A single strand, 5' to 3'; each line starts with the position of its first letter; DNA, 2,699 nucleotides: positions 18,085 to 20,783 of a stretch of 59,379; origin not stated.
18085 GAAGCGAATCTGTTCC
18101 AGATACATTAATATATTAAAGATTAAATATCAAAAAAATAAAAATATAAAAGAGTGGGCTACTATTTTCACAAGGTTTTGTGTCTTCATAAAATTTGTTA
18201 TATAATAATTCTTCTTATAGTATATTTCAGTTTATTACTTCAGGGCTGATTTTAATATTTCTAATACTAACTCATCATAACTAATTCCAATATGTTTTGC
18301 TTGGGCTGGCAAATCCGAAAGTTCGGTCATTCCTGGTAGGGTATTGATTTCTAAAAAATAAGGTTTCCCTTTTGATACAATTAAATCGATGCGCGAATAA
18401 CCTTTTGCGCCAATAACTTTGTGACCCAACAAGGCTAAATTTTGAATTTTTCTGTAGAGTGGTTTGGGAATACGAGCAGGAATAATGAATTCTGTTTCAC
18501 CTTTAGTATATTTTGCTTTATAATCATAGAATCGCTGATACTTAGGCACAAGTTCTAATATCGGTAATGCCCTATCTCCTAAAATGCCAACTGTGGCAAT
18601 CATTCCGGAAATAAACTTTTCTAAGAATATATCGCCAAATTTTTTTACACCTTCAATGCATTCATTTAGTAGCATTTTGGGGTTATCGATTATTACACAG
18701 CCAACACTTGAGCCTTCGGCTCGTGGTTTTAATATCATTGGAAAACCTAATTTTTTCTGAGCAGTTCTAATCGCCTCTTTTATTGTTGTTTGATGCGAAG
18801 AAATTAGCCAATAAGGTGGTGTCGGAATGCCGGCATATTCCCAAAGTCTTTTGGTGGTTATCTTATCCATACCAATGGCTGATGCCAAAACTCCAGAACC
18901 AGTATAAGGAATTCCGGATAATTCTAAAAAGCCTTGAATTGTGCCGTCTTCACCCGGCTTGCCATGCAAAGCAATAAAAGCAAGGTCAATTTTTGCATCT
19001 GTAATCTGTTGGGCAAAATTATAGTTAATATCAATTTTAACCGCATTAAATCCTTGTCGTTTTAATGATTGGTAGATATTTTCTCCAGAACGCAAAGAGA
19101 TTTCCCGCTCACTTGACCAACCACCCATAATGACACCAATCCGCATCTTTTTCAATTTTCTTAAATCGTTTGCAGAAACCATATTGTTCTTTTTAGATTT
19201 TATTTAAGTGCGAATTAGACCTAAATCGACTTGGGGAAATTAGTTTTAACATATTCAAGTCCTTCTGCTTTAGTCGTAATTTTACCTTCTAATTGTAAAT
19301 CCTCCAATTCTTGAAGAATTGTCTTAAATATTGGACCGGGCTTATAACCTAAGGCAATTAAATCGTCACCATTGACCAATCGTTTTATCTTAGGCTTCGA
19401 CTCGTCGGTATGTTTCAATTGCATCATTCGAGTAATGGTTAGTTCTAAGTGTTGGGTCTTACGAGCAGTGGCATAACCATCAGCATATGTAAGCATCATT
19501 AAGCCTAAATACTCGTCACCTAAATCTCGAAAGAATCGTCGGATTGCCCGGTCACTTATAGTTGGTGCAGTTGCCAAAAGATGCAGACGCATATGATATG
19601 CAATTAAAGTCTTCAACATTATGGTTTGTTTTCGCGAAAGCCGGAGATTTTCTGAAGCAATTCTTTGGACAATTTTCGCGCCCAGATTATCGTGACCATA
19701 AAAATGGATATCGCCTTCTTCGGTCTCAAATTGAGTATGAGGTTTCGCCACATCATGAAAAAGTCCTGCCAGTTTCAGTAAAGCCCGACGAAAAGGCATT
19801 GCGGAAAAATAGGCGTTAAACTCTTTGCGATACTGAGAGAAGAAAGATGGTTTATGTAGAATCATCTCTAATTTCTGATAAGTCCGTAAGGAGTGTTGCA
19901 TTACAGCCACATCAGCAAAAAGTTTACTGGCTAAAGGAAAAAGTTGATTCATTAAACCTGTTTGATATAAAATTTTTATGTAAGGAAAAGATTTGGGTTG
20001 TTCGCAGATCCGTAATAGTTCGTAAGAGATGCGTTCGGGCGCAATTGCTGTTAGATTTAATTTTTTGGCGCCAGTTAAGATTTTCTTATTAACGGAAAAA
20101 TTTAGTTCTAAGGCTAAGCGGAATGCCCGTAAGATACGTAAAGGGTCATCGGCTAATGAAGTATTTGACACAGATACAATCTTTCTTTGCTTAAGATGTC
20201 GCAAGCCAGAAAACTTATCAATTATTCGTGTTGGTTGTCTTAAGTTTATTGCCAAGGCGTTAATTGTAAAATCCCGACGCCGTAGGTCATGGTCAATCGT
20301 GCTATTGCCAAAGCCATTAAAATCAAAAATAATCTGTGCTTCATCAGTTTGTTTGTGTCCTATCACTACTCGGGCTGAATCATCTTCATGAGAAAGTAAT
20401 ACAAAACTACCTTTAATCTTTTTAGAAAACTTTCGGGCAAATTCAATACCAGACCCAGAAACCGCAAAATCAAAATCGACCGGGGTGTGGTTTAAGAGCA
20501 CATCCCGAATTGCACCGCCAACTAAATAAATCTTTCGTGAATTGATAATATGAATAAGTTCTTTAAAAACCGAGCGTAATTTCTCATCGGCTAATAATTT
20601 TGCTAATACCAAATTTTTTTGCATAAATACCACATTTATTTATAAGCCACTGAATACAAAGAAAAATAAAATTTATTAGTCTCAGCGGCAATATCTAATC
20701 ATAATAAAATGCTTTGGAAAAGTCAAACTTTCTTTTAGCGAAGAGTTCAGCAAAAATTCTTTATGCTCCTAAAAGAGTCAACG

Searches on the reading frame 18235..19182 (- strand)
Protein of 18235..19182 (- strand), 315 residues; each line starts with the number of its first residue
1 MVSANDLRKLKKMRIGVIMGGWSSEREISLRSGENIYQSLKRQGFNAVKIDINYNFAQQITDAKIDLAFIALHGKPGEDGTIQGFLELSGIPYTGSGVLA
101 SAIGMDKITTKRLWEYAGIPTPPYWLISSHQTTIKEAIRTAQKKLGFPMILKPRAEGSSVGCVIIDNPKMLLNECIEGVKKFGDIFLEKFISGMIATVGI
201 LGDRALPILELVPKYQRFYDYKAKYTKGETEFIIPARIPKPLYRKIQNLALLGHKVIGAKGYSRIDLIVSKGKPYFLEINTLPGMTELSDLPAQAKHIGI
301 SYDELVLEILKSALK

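Call 16: search_protein_families(library=pfam, proteins=[window:18235-19182:-], max_evalue=0.001)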
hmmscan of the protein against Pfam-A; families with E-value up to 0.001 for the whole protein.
window:18235-19182:- (315 aa): 5 families
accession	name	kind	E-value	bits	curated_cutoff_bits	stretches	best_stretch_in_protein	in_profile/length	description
PF07478.18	Dala_Dala_lig_C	-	2e-44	152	24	1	113-310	1-203/204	D-ala D-ala ligase C-terminus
PF01820.27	Dala_Dala_lig_N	-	1.1e-23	84.5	34.6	2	59-96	84-121/121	D-ala D-ala ligase N-terminus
PF02655.19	ATP-grasp_3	-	6.5e-07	30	23.2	1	106-281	3-155/160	ATP-grasp domain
PF02786.22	CPSase_L_D2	-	0.00019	21.5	19.8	1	106-281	1-178/211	Carbamoyl-phosphate synthase L chain, ATP binding domain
PF02222.28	ATP-grasp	-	0.00025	21.2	27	1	115-192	4-77/179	ATP-grasp domain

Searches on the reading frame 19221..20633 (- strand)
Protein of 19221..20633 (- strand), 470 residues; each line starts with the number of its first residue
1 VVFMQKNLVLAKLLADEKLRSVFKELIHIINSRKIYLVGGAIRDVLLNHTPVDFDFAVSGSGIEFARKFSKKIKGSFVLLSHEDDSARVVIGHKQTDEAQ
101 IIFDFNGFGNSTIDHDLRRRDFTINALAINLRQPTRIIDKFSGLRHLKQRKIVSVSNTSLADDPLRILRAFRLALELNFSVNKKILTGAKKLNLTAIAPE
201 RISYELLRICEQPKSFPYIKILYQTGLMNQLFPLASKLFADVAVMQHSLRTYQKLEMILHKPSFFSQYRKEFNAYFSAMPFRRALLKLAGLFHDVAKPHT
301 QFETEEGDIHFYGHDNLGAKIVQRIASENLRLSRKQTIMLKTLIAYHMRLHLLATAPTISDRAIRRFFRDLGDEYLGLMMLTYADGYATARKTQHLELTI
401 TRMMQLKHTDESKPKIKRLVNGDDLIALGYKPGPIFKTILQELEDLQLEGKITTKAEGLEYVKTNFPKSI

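Call 16: search_protein_families(library=pfam, proteins=[window:19221-20633:-], max_evalue=0.001)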
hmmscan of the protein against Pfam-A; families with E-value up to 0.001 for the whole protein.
window:19221-20633:- (470 aa): 4 families
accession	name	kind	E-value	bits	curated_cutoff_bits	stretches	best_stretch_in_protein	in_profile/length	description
PF01743.26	PolyA_pol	-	6.9e-22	78.6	23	1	35-152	1-125/126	Poly A polymerase head domain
PF01966.28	HD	-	5.2e-10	40.1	22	1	245-361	2-104/116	HD domain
PF12627.12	PolyA_pol_RNAbd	-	3.3e-07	30.4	22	1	193-235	18-60/64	Probable RNA and SrmB- binding site of polymerase A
PF13735.12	tRNA_NucTran2_2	-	2e-05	25.1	27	1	415-459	99-145/149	tRNA nucleotidyltransferase domain 2 putative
